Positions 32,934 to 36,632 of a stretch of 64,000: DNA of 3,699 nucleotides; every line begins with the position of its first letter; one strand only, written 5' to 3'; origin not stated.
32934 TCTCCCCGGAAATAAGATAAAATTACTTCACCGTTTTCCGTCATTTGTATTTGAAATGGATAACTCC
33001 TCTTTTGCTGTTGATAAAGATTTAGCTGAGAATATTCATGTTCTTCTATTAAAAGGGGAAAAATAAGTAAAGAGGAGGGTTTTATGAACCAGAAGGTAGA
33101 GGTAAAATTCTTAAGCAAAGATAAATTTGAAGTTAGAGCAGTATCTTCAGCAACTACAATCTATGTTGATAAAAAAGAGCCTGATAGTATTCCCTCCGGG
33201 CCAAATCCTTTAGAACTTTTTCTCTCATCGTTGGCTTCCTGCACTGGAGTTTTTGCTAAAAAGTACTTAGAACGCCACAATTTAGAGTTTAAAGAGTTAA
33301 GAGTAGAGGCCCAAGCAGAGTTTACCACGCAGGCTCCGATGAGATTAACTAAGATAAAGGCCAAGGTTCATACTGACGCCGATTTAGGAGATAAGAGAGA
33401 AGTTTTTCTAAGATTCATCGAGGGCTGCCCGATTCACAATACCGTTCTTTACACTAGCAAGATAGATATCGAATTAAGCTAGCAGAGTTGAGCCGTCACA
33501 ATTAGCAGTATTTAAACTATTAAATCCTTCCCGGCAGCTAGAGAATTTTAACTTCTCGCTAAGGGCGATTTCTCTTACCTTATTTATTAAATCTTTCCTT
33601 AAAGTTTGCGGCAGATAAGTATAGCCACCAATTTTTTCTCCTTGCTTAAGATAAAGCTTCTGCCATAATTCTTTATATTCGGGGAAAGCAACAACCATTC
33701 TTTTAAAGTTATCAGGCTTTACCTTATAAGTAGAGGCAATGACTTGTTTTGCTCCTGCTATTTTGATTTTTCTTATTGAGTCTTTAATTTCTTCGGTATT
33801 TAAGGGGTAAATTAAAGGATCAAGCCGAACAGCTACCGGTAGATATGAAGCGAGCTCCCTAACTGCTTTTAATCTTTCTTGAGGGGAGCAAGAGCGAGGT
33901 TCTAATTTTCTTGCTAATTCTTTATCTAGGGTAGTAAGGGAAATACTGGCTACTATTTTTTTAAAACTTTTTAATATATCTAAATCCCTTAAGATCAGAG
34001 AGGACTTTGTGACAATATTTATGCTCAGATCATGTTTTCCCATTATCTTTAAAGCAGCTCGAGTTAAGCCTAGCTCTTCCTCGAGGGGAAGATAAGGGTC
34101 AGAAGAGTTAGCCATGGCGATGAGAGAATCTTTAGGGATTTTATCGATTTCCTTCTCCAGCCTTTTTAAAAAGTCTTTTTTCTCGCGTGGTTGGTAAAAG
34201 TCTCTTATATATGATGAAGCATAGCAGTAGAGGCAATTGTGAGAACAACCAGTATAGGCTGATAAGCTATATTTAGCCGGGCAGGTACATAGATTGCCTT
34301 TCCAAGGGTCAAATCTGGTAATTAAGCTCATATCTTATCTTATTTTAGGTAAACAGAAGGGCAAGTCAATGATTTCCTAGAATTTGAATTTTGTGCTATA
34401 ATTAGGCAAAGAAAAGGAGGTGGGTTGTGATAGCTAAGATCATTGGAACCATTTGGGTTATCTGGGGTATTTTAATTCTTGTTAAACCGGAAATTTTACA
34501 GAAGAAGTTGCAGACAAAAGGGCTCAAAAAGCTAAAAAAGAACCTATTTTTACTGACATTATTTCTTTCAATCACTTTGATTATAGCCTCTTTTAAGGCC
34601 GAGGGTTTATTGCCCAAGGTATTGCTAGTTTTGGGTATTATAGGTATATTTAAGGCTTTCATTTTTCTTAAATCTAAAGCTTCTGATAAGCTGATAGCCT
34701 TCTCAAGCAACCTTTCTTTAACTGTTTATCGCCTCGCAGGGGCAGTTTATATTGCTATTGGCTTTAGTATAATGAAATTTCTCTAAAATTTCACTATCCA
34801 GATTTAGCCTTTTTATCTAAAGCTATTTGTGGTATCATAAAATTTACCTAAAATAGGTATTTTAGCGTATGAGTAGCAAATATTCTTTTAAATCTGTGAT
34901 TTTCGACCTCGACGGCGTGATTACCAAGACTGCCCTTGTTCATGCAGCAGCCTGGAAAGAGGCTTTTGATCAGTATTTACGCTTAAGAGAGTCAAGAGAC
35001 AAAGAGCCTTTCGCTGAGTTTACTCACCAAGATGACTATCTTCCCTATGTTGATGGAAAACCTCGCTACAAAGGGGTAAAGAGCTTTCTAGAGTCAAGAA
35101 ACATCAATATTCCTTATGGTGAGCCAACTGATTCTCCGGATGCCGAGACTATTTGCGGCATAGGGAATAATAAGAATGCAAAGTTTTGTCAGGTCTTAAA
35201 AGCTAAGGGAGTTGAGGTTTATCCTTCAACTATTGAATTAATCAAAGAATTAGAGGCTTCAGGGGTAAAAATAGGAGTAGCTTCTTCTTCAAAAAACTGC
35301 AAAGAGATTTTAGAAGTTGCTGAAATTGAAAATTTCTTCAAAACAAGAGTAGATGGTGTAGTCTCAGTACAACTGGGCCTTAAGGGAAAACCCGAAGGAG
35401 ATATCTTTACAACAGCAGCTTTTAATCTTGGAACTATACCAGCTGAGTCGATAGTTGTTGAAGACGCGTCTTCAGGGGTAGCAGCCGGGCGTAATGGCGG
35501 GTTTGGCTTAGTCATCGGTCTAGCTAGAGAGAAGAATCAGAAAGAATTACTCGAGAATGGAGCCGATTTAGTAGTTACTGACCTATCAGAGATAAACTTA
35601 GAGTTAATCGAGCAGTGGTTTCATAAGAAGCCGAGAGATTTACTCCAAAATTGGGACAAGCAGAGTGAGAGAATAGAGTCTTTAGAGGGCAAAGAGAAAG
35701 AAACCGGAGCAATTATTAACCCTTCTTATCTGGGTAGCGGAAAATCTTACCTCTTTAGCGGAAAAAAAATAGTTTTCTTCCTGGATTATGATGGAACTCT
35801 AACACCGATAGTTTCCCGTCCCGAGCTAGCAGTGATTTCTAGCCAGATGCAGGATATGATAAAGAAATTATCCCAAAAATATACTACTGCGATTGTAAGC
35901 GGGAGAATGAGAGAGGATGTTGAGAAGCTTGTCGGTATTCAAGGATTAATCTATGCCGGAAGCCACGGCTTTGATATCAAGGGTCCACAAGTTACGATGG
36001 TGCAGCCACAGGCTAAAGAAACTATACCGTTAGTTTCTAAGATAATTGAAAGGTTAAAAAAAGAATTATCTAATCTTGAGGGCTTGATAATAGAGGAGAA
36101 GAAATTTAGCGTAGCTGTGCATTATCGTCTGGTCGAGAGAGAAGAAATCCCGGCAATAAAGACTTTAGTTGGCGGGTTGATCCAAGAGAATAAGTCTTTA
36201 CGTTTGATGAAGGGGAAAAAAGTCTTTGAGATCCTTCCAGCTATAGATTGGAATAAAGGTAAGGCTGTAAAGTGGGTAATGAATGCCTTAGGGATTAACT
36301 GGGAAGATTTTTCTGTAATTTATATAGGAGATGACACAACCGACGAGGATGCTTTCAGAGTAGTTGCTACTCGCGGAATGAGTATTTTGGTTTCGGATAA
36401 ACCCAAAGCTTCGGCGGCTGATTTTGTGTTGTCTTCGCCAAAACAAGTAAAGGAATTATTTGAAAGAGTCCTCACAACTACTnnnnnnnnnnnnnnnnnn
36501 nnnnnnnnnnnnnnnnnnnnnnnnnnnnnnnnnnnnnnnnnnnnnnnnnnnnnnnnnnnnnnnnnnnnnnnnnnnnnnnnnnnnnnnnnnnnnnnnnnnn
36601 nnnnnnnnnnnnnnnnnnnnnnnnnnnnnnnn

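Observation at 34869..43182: Nucleotide-sugar-independent trehalose/compatible-solute island built around GH65 phosphorylases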

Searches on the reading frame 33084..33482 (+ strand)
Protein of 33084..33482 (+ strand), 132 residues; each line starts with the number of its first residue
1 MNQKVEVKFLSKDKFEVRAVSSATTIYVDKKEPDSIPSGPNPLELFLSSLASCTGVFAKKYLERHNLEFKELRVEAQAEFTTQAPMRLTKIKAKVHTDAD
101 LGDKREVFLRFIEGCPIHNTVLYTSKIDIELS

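Call 4: search_protein_families(library=pfam, proteins=[window:33084-33482:+])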
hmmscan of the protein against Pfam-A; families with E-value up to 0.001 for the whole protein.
window:33084-33482:+ (132 aa): 1 family
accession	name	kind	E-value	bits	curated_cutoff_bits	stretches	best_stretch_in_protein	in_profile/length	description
PF02566.24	OsmC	-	1.9e-16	60.7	27.5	1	38-129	4-99/100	OsmC-like protein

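Call 5: search_protein_families(library=ncbifam, proteins=[window:33084-33482:+])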
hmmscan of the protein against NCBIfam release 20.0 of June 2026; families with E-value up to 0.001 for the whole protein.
window:33084-33482:+ (132 aa): 3 families
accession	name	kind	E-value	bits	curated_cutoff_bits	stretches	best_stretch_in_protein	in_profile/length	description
NF041052.1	OsmC_like_Se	domain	1.7e-08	34.5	95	1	6-125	7-134/144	OsmC-related (seleno)protein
TIGR03549.1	TIGR03549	equivalog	0.00013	20.4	900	1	35-130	31-126/723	OsmC domain/YcaO domain-containing protein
TIGR03563.1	perox_SACOL1771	subfamily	0.00054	19.9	166.15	0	37-95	38-97/138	SACOL1771 family peroxiredoxin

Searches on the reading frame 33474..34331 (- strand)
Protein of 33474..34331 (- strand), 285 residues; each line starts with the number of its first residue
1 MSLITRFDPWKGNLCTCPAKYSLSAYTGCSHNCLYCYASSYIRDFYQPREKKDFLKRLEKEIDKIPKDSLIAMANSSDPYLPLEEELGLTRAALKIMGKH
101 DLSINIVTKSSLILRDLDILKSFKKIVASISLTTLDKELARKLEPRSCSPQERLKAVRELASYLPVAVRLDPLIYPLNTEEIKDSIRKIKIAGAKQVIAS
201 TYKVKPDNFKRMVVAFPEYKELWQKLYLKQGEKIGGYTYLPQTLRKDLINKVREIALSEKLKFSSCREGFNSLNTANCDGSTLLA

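Call 4: search_protein_families(library=pfam, proteins=[window:33474-34331:-])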
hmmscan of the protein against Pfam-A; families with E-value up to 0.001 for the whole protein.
window:33474-34331:- (285 aa): 2 families
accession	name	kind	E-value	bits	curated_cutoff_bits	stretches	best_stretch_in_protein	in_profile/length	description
PF04055.27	Radical_SAM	-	4.7e-16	59.8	29.5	1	25-188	3-165/166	Radical SAM superfamily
PF08902.16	DUF1848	-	3.6e-07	30.7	30.5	0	111-271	59-204/262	Domain of unknown function (DUF1848)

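Call 5: search_protein_families(library=ncbifam, proteins=[window:33474-34331:-])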
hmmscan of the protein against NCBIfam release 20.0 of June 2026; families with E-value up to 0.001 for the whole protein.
window:33474-34331:- (285 aa): 5 families
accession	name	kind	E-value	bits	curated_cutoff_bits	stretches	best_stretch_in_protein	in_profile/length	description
NF033668.1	rSAM_PA0069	hypoth_equivalog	1.4e-35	122.9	360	1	19-197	57-249/348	PA0069 family radical SAM protein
NF038135.1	rSAM_Rv2578c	equivalog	1.5e-22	80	430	1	17-257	58-312/317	Rv2578c family radical SAM protein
TIGR04470.1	rSAM_mob_pairB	equivalog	1.3e-21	77.2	410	1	20-162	19-163/285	radical SAM mobile pair protein B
NF038136.1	rSAM_Rv_intein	exception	5.8e-19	68.4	700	1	69-256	378-568/574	intein-containing Rv2578c family radical SAM protein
TIGR04070.1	photo_TT_lyase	equivalog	2.4e-07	30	400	1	14-186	72-247/338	spore photoproduct lyase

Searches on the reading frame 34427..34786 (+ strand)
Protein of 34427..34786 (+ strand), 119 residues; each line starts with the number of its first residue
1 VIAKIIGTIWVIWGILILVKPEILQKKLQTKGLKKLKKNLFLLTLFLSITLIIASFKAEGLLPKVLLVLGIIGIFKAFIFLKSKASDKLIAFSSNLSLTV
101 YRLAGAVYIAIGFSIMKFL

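Call 4: search_protein_families(library=pfam, proteins=[window:34427-34786:+])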
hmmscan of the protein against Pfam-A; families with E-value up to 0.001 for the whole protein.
window:34427-34786:+ (119 aa): 0 families

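Call 5: search_protein_families(library=ncbifam, proteins=[window:34427-34786:+])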
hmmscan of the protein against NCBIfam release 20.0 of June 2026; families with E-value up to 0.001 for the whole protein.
window:34427-34786:+ (119 aa): 0 families

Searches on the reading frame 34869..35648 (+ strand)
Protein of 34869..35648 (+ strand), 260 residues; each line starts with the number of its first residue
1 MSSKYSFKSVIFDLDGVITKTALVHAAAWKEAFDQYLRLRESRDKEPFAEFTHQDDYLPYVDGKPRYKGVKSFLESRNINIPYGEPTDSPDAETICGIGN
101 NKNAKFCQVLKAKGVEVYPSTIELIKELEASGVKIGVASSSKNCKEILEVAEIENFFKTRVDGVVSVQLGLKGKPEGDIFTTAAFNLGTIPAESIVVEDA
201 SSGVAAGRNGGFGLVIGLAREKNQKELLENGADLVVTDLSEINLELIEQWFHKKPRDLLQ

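Call 53: search_protein_families(library=ncbifam, proteins=[window:34869-35648:+], max_evalue=1e-10)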
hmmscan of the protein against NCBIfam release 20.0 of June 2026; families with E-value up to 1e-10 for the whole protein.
window:34869-35648:+ (260 aa): 8 families
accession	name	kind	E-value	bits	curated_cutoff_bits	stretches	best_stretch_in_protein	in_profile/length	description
TIGR02009.1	PGMB-YQAB-SF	subfamily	5.8e-43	147.2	153.35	1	8-213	2-183/186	beta-phosphoglucomutase family hydrolase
TIGR01990.1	bPGM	equivalog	3.3e-30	105.4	189.4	1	95-212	67-181/187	beta-phosphoglucomutase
NF053653.1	InDiPhoBT2121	equivalog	2.5e-16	59.9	245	0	97-243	70-212/216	inorganic diphosphatase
TIGR01454.1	AHBA_synth_RP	hypoth_equivalog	2.1e-13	50.4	246.65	0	112-241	71-198/205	AHBA synthesis associated protein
NF009804.0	PRK13288.1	equivalog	2.3e-12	46.9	218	0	113-242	79-206/215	pyrophosphatase PpaX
TIGR01509.1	HAD-SF-IA-v3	subfamily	6.3e-12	45.9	29.4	0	110-215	59-152/154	HAD-IA family hydrolase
NF008610.0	PRK11587.1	equivalog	3.5e-11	42.9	282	0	111-245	78-206/219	sugar phosphatase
NF046057.1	bifunc_MtlD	equivalog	8.3e-11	41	800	0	109-242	85-215/683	bifunctional mannitol-1-phosphate dehydrogenase/phosphatase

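Call 82: search_solved_structures(query=window:34869-35648:+, max_evalue=1e-15, show_alignments=4)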
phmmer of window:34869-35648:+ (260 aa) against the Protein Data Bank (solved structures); distinct sequences matched with E-value up to 1e-15: 16.
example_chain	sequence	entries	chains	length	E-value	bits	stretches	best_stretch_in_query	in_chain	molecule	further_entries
8h5s_A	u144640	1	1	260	1.8e-55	191.4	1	8-242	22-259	Beta-phosphoglucomutase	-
3nas_A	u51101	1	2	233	3.5e-23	85.6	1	64-253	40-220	beta-phosphoglucomutase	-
5olw_A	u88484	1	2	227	3.4e-22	82.3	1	7-254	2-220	Beta-phosphoglucomutase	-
1lvh_A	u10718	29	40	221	4.6e-22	81.9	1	7-253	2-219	beta-phosphoglucomutase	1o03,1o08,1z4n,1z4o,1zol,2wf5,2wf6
6hdh_A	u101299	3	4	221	4.8e-22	81.9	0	92-253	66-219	Beta-phosphoglucomutase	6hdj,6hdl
6hdi_A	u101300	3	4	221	5e-22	81.8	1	7-253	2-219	Beta-phosphoglucomutase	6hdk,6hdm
6i03_A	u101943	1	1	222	1.8e-21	80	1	7-253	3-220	Beta-phosphoglucomutase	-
5o6p_A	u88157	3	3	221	2.2e-21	79.7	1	7-253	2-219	Beta-phosphoglucomutase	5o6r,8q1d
6hdf_A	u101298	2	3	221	2.4e-21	79.6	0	92-253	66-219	Beta-phosphoglucomutase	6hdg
6h8y_A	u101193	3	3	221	2.4e-21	79.6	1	7-253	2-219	Beta-phosphoglucomutase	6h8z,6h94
6h90_A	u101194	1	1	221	2.5e-21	79.5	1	7-253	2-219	Beta-phosphoglucomutase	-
5ojz_A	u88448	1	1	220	2.9e-21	79.3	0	92-253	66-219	Beta-phosphoglucomutase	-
3fm9_A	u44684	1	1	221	3e-21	79.2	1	7-253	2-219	Beta-phosphoglucomutase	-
6ydj_A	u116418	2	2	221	4e-21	78.9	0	92-253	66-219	Beta-phosphoglucomutase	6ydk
5ok0_A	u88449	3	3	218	8.7e-21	77.7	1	7-249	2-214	Beta-phosphoglucomutase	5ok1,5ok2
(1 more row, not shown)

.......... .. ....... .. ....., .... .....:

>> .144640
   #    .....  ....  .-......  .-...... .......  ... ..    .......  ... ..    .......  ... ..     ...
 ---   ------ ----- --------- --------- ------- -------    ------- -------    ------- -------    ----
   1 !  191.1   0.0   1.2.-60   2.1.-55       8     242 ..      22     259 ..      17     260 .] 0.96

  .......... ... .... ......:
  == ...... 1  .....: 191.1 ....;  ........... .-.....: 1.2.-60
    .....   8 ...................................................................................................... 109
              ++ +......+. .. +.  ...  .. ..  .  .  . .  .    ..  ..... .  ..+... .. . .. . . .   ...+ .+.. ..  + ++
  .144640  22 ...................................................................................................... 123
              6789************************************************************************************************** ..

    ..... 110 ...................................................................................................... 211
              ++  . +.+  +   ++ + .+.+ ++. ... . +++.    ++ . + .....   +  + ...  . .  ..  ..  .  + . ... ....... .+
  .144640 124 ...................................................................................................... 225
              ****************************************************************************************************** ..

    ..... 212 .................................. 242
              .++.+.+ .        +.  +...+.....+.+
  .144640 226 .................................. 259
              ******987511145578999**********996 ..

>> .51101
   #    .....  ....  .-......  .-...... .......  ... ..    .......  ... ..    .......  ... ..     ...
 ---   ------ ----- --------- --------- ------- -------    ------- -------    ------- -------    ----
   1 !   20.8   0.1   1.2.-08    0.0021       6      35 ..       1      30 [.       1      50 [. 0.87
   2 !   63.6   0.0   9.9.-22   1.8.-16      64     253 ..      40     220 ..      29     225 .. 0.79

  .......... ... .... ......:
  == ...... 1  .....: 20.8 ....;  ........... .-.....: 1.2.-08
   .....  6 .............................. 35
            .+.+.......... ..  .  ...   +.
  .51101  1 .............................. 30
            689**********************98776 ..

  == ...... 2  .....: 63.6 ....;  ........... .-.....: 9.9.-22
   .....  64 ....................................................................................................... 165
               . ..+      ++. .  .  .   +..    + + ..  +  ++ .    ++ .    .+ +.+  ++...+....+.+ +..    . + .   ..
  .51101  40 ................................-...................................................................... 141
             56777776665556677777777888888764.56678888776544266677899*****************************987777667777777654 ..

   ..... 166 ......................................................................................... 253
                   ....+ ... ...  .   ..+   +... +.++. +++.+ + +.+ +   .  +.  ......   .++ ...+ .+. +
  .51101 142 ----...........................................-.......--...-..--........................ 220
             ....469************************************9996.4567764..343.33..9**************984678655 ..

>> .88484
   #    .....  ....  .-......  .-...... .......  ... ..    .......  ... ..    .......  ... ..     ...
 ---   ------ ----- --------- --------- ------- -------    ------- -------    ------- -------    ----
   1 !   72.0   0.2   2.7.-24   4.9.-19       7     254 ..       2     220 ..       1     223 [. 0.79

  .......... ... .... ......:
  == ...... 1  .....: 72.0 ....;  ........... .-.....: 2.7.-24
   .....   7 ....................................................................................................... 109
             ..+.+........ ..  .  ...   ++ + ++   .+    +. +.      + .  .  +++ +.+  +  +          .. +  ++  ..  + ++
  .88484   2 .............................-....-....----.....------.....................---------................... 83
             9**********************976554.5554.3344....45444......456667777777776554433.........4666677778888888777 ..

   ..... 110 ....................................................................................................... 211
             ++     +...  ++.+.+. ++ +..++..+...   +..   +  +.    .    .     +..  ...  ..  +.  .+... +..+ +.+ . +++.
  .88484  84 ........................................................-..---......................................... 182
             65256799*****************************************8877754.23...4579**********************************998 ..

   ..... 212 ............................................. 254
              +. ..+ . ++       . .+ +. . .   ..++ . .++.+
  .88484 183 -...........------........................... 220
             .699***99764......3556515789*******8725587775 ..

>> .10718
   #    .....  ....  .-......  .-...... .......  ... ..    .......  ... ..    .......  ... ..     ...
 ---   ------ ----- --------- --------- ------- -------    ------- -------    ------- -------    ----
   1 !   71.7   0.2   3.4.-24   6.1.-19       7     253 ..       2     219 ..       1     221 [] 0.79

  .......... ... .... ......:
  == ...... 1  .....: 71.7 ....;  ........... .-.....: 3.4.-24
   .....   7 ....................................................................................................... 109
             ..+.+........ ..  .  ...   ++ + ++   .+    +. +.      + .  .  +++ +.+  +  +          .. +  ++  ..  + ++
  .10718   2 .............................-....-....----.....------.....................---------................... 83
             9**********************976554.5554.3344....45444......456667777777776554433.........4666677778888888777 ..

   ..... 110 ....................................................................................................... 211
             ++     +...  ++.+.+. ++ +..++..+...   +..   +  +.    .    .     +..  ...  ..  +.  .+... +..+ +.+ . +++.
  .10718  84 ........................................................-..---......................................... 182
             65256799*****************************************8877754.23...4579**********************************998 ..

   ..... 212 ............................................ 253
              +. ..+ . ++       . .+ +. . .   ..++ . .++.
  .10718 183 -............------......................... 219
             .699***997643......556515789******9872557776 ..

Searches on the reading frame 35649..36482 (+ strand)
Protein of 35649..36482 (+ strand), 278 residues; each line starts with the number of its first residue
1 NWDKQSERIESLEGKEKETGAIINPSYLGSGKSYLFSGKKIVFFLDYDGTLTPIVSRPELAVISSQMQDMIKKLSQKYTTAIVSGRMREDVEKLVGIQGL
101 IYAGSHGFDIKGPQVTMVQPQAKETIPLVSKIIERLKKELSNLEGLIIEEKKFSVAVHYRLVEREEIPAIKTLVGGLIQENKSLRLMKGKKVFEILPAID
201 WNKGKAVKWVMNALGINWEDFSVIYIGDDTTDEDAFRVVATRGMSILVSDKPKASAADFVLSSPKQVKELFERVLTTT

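Call 53: search_protein_families(library=ncbifam, proteins=[window:35649-36482:+], max_evalue=1e-10)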
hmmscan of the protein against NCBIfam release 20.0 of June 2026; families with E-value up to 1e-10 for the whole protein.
window:35649-36482:+ (278 aa): 5 families
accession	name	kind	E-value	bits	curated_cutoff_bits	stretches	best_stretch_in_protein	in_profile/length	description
TIGR00685.1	T6PP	equivalog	7.7e-54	183.2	68.05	1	38-275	1-249/250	trehalose-phosphatase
NF011071.0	PRK14501.1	equivalog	1.2e-43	149.5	634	1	22-276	475-726/729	bifunctional alpha,alpha-trehalose-phosphate synthase (UDP-forming)/trehalose-phosphatase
NF007560.0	PRK10187.1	equivalog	4.5e-28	98.3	327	1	40-275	14-244/266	trehalose-phosphatase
TIGR01484.1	HAD-SF-IIB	subfamily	1.8e-23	83.7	41.8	1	43-242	2-218/221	HAD-IIB family hydrolase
TIGR01487.1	Pglycolate_arch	equivalog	4.2e-11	43.1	122.75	0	44-264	5-206/215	phosphoglycolate phosphatase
